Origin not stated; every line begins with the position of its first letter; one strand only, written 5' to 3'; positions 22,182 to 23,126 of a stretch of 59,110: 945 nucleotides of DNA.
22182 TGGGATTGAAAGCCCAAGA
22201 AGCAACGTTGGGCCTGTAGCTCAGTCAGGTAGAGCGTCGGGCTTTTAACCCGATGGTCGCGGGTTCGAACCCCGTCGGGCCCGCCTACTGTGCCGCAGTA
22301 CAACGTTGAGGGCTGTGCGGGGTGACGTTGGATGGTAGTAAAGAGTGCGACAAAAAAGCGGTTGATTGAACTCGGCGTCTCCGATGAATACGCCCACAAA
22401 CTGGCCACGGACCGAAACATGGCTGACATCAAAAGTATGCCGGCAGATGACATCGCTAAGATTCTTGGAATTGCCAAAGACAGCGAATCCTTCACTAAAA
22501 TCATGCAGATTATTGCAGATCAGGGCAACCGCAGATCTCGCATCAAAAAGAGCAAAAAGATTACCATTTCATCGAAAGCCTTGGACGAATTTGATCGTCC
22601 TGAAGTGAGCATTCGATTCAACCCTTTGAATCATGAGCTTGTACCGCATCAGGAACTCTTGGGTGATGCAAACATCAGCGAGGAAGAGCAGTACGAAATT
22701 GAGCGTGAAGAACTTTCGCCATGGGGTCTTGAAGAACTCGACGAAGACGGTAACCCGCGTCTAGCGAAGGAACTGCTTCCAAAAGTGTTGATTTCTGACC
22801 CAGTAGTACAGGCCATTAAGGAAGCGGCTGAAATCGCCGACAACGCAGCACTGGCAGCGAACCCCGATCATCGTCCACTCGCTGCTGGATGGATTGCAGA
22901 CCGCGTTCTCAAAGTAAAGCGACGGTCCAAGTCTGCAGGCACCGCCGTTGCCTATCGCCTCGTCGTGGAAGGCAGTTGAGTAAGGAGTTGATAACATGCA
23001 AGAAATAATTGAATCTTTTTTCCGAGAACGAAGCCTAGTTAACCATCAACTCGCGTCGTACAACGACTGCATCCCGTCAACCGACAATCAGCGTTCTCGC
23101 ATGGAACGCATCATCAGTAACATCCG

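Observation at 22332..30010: RpoH and RpoA'' both carry a paralogous ~60-aa N-terminal domain absent from standard archaeal RNA polymerase subunits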

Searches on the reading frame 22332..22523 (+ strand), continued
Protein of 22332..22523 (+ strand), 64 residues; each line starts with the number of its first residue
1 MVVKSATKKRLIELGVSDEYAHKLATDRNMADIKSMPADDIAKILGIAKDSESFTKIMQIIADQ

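Call 52: find_encoding_contigs(protein=P0216, flank=10000, max_places=4)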
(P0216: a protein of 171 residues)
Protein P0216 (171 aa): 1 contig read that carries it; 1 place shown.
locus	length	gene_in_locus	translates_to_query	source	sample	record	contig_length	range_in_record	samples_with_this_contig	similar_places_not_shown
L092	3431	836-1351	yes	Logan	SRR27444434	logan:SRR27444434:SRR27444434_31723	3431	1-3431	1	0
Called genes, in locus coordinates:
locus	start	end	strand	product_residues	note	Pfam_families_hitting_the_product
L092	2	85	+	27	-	?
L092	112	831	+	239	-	-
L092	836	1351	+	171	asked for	-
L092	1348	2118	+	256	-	-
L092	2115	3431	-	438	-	?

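Call 53: find_encoding_contigs(protein=P0250, flank=10000, max_places=4)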
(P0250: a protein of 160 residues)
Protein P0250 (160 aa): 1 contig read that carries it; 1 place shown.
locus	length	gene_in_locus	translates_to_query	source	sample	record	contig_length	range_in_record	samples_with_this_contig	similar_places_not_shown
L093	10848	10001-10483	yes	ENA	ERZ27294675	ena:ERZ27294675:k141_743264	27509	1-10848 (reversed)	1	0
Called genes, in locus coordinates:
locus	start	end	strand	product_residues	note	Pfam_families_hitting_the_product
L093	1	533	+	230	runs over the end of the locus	-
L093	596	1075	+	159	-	-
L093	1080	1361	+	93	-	-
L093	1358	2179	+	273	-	PF25680:Mom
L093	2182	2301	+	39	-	-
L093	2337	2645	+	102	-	-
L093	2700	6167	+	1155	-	-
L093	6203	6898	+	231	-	PF02732:ERCC4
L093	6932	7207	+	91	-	-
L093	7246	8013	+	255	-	PF00705:PCNA_N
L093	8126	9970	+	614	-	PF00317:Ribonuc_red_lgN, PF02867:Ribonuc_red_lgC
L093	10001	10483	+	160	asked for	-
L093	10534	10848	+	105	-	?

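Call 55: search_protein_families(library=padloc, proteins=[P0210, L085:3579-4571:+, L085:4866-5651:+, L085:5651-7819:+, L085:2-781:-, P0247, P0206, P0182], max_evalue=0.001)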
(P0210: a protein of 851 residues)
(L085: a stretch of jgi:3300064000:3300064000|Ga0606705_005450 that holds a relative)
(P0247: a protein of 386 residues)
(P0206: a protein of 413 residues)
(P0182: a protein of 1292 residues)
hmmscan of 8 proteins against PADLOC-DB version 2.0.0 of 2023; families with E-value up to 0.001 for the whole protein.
P0210 (851 aa): 82 families (the best 25 are shown)
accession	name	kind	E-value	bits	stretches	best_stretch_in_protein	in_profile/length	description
PDLC03878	NsnB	-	2e-38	131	2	544-842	55-331/345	-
PDLC04707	PDC-M55A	-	6.8e-30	102.4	2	612-846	173-403/421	-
PDLC04148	HEC-03B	-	9.7e-23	78.9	1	621-845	210-436/458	-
PDLC02979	AriA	-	6.9e-17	60.3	2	581-790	218-373/373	-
PDLC02980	AriA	-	1.9e-13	49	1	611-789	143-302/304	-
PDLC02335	AbiLi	-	2.1e-13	48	1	242-791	36-242/326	AbiLi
PDLC04179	HEC-01A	-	1.1e-11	42.6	1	740-793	356-407/459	-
PDLC04389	PDC-M07A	-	3.8e-11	40.6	2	742-790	324-371/443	-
PDLC00069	GajA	-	5e-11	39.7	1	746-788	337-379/687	AAA ATPase domain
PDLC00065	GajA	-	2.8e-10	37.6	2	256-325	3-75/670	AAA ATPase domain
PDLC04176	HEC-01A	-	3.7e-10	37.7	1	735-788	268-319/371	-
PDLC04392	PDC-M07A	-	4.8e-10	37.1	1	257-305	3-48/432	-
PDLC02358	Old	-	5.5e-10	36.7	1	255-301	3-46/578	Old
PDLC04182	HEC-01A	-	6e-10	36.6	1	737-790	299-351/406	-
PDLC02336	AbiLi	-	8.3e-10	36.7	1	648-797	154-299/340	AbiLi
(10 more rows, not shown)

L085:3579-4571:+ (331 aa): 0 families

L085:4866-5651:+ (262 aa): 0 families

L085:5651-7819:+ (723 aa): 0 families

L085:2-781:- (260 aa): 0 families

P0247 (386 aa): 0 families

P0206 (413 aa): 0 families

P0182 (1292 aa): 0 families

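Call 56: list_cluster_members(proteins=[P0198, P0188, P0202, P0148, P0162, P0157, P0166, P0186, P0260, P0244])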
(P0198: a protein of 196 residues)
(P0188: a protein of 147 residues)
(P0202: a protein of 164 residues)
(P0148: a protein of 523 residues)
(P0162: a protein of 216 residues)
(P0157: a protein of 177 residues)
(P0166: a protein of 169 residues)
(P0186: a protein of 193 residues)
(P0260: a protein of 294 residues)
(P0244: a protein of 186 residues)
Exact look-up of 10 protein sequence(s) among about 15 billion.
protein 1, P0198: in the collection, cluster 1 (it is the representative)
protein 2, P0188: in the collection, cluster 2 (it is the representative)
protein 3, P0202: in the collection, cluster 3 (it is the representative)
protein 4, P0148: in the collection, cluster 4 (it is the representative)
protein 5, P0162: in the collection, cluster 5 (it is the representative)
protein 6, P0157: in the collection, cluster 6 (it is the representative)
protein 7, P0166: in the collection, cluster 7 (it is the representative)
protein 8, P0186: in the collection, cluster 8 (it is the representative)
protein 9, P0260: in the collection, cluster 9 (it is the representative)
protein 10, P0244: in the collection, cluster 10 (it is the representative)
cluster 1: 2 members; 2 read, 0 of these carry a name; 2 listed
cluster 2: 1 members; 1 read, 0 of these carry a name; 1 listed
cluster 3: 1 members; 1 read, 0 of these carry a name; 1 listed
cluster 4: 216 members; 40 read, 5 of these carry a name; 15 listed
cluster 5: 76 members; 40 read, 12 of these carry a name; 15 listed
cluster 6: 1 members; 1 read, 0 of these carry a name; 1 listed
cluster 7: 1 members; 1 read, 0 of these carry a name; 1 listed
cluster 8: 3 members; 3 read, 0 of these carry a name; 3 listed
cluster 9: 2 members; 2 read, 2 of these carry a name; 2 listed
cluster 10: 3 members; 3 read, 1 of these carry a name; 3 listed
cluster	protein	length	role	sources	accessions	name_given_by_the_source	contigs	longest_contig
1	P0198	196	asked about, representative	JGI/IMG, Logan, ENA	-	-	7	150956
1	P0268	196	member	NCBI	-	-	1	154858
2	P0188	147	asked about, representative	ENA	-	-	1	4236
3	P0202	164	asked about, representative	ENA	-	-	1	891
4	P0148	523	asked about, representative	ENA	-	-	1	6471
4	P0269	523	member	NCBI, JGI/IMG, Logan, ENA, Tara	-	DNA-directed RNA polymerase subunit A" | strand:+ start:7394 stop:8965 length:1572 start_codon:yes stop_codon:yes ...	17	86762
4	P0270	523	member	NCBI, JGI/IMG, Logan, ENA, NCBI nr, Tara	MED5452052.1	MAG: DNA-directed RNA polymerase subunit A'' [Candidatus Thermoplasmatota archaeon] | DNA-directed RNA polymerase subunit A" | DNA-directed RNA polymerase subunit A'' [Candidatus Thermoplasmatota archaeon]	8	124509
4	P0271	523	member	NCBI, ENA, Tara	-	strand:+ start:7481 stop:9052 length:1572 start_codon:yes stop_codon:yes ...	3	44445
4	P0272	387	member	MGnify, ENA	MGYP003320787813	CR=1 FL=1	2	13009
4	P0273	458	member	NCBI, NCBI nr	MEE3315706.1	MAG: hypothetical protein VX184_02550, partial [Candidatus Thermoplasmatota archaeon] | hypothetical protein [Candidatus Thermoplasmatota archaeon]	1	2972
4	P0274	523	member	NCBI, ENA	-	-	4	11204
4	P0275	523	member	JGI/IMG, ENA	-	-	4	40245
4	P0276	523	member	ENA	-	-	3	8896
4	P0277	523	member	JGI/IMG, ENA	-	-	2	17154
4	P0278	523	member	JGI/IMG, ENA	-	-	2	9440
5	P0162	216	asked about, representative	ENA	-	-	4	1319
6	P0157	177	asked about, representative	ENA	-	-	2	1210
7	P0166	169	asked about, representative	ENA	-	-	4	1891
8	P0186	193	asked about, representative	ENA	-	-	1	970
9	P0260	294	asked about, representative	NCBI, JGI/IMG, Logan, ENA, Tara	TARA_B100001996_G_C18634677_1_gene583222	strand:- start:99 stop:983 length:885 start_codon:yes stop_codon:yes gene_type:complete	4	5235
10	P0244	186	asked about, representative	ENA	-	-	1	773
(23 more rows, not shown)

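Call 71: fold_search(model_id=the predicted structure, library=viral)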
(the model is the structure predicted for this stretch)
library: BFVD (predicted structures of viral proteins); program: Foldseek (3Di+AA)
matches with E <= 10: 193; with E <= 0.001: 0
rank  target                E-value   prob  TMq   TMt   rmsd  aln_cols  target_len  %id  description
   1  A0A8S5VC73            4.9e-01  0.54  0.45  0.39   5.1        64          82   16  FocB protein-alpha, helix-turn-helix, TRANSCRIPTION.4A [Siphoviridae sp. ctKsH2]
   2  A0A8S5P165            6.2e-01  0.41  0.43  0.38   5.3        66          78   15  ECF sigma factor [Siphoviridae sp. ctEqU3]
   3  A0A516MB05            6.2e-01  0.30  0.41  0.28   8.4        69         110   20  (no name in the UniProt tables at hand)
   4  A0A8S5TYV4            8.3e-01  0.44  0.48  0.20   4.6        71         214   13  Bacterial regulatory protein [Siphoviridae sp. ctnPP24]
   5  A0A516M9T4            1.4e+00  0.14  0.34  0.24   8.6        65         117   15  (no name in the UniProt tables at hand)
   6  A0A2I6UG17            1.6e+00  0.69  0.60  0.19   2.3        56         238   12  Uncharacterized protein [Salinibacter phage M1EM-1]
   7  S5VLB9                1.7e+00  0.11  0.31  0.15   5.7        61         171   18  (no name in the UniProt tables at hand)
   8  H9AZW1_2              2.0e+00  0.57  0.62  0.06   4.1        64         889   20  VP1 [Haloarcula hispanica icosahedral virus 2]
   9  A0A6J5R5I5            2.0e+00  0.21  0.42  0.41   6.6        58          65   16  Uncharacterized protein [uncultured Caudovirales phage]
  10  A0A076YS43            2.0e+00  0.21  0.44  0.25   4.2        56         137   20  (no name in the UniProt tables at hand)
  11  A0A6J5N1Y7            2.0e+00  0.14  0.39  0.10   8.3        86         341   13  Intramolecular chaperone auto-processing domain containing protein [uncultured Caudovirales phage]
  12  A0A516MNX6            2.0e+00  0.11  0.35  0.16   7.4        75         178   19  (no name in the UniProt tables at hand)
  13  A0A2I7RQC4            2.0e+00  0.06  0.19  0.19   8.1        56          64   18  (no name in the UniProt tables at hand)
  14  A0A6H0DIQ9            2.1e+00  0.16  0.42  0.13   7.0        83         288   10  RNA-dependent RNA polymerase [Messner virus]
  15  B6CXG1                2.1e+00  0.13  0.35  0.29   6.8        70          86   11  (no name in the UniProt tables at hand)
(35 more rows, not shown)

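Call 77: find_encoding_contigs(protein=P0198, flank=10000, max_places=2)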
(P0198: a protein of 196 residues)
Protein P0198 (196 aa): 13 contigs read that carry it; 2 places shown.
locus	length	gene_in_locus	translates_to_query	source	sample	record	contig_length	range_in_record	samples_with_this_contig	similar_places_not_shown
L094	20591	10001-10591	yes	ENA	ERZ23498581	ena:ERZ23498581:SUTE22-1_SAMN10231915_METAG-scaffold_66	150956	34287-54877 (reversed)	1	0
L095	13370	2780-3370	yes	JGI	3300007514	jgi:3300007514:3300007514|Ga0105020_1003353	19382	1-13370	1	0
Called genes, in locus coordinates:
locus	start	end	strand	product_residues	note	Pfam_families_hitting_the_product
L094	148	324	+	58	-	-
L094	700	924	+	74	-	-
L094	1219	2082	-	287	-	PF00033:Cytochrome_B, PF13631:Cytochrom_B_N_2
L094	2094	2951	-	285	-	-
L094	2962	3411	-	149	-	-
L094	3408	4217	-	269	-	-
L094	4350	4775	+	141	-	PF14559:TPR_19 (faint)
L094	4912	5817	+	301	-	PF00091:Tubulin, PF12327:FtsZ_C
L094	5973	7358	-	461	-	-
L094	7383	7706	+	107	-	-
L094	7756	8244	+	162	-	-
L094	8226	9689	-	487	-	PF05175:MTS (weak), PF08242:Methyltransf_12 (faint), PF13649:Methyltransf_25 (weak), PF03099:BPL_LplA_LipB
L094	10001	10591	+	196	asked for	PF01191:RNA_pol_Rpb5_C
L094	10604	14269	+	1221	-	PF04563:RNA_pol_Rpb2_1, PF04561:RNA_pol_Rpb2_2, PF04565:RNA_pol_Rpb2_3, PF04566:RNA_pol_Rpb2_4, PF04567:RNA_pol_Rpb2_5, PF00562:RNA_pol_Rpb2_6, PF04560:RNA_pol_Rpb2_7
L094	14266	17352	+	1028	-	PF04997:RNA_pol_Rpb1_1, PF00623:RNA_pol_Rpb1_2, PF04983:RNA_pol_Rpb1_3, PF05000:RNA_pol_Rpb1_4, PF04998:RNA_pol_Rpb1_5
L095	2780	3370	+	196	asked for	PF01191:RNA_pol_Rpb5_C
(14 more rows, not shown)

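Call 80: search_solved_structures(query=P0182, max_evalue=0.1)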
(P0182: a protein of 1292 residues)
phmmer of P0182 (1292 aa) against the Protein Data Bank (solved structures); distinct sequences matched with E-value up to 0.1: 0.

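Call 82: search_dna_similar(query=L093:7246-8010:+, collection=phages, mode=protein, max_evalue=0.00001, max_rows=10)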
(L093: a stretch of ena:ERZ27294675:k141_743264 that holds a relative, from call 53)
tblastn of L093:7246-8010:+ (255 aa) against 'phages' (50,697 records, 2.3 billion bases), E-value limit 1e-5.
No match.

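Call 83: search_dna_similar(query=L082:7569-8411:+, collection=phages, mode=protein, max_evalue=0.00001, max_rows=10)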
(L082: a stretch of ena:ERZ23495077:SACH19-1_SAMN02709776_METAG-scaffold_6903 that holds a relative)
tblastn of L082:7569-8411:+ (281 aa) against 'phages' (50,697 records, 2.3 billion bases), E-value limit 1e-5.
Records with a match: 7; places in all: 8; records where one place covers at least 80% of the query: 7.
Best place of each record, by identity: <60% 7.
By first word of the organism name: Sulfolobales 4; Halorubrum 3.
By host as written in the record: Sulfolobales 4; Halorubrum lacusprofundi 3.
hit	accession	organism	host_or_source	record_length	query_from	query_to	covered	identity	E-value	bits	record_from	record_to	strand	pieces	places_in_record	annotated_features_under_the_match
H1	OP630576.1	Halorubrum tailed virus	Halorubrum lacusprofundi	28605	1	279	99%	26.2%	2e-15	82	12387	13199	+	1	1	hypothetical protein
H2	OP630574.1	Halorubrum tailed virus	Halorubrum lacusprofundi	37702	1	279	99%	26.2%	2e-15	82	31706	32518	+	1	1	transcription initiation factor IIB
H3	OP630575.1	Halorubrum tailed virus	Halorubrum lacusprofundi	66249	1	279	99%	26.2%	2e-15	82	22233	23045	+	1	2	hypothetical protein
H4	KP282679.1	Sulfolobales virus YNP1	Sulfolobales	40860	25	281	91%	27.7%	4e-20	96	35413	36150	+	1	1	putative Transcription initiation factor B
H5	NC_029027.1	Sulfolobales virus YNP1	Sulfolobales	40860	25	281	91%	27.7%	4e-20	96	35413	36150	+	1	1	putative Transcription initiation factor B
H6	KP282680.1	Sulfolobales Virus YNP2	Sulfolobales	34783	25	281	91%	26.4%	7e-18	89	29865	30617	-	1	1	Zinc finger, TFIIB-type domain protein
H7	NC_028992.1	Sulfolobales Virus YNP2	Sulfolobales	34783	25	281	91%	26.4%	7e-18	89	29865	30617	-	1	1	Zinc finger, TFIIB-type domain protein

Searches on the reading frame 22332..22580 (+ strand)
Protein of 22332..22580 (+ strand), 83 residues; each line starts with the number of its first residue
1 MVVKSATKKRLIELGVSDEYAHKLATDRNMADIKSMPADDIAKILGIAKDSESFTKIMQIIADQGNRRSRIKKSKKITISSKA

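Call 4: search_protein_families(library=pfam, proteins=[window:22332-22580:+], max_evalue=1)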
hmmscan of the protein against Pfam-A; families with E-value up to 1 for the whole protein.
window:22332-22580:+ (83 aa): 0 families

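Call 8: find_homologous_proteins(query=window:22332-22550:+, max_evalue=0.01)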
Query seq(73 aa) (73 aa): 25 proteins with E <= 0.01 among 25 candidates.
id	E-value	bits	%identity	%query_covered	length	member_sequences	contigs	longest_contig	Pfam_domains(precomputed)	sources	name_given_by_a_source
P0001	1.8e-35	137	96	100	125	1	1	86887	-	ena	-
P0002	3.1e-34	133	90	100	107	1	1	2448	-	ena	-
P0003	1.1e-27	112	92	85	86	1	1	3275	-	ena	-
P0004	1.9e-24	102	68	100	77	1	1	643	-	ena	-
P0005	1.9e-24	102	73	100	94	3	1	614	-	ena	-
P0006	6.7e-22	94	89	74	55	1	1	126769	-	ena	-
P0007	8.4e-22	94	66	96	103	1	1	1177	-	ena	-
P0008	2.8e-21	92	64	99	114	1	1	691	-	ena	-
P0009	1.7e-18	83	75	77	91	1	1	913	-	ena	-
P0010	2.1e-18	83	59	96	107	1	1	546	-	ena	-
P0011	2.3e-18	83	64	95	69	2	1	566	-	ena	-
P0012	5.2e-17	79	58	99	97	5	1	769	-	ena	-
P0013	8.4e-17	78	58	99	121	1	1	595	-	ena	-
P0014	2.0e-16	77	75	73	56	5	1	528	-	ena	-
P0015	8.4e-16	75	58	92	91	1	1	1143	-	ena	-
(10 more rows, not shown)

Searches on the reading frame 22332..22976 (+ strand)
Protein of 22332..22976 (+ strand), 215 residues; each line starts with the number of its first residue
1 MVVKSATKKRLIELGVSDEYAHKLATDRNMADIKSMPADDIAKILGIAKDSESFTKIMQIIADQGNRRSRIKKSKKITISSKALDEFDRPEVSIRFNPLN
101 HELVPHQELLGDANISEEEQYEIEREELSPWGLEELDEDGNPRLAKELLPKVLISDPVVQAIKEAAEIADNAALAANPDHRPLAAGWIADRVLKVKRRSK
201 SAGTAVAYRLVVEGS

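Call 4: search_protein_families(library=pfam, proteins=[window:22332-22976:+], max_evalue=1)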
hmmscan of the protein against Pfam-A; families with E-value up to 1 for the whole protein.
window:22332-22976:+ (215 aa): 3 families
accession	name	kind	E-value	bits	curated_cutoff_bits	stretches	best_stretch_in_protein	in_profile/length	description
PF01191.24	RNA_pol_Rpb5_C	-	2.8e-08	33.8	23.5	1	144-211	29-73/73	RNA polymerase Rpb5, C-terminal domain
PF21863.2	HTH_67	-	0.0062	16.6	27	1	144-189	88-133/268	Helix-turn-helix family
PF00768.25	Peptidase_S11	-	0.14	12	27.6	1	52-113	38-99/239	D-alanyl-D-alanine carboxypeptidase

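Call 60: search_solved_structures(query=window:22332-22976:+, max_evalue=0.01, show_alignments=2)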
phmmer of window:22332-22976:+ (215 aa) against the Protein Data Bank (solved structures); distinct sequences matched with E-value up to 0.01: 0.

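Call 74: predict_structure(alignment_id=A6)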
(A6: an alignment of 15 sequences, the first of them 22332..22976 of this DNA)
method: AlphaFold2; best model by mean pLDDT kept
length: 215 residues; sequences in the alignment: 15
mean_pLDDT: 66.5   pTM: 0.40
mean pLDDT of the five models: 66.5, 64.9, 58.8, 57.9, 56.3
residues with pLDDT >= 90: 0; 70-90: 116; 50-70: 52; < 50: 47
segments of 3 or more residues with pLDDT < 50: 1-3, 68-106, 199-202
pLDDT, mean of each block of 10 residues (from residue 1): 67 83 83 83 84 82 58 39 36 39 49 71 78 75 73 65 74 79 62 60 61 57
secondary structure, 60 per line:
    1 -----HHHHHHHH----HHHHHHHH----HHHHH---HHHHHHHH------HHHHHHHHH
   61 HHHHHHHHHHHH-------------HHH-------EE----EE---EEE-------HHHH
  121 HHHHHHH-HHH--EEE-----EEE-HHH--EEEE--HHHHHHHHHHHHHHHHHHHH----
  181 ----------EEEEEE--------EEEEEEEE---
elements in order: H6-13 H18-25 H30-34 H38-45 H52-72 E107-109 H117-127 E134-136 E142-144 E151-154 H157-176 E191-196 E205-212
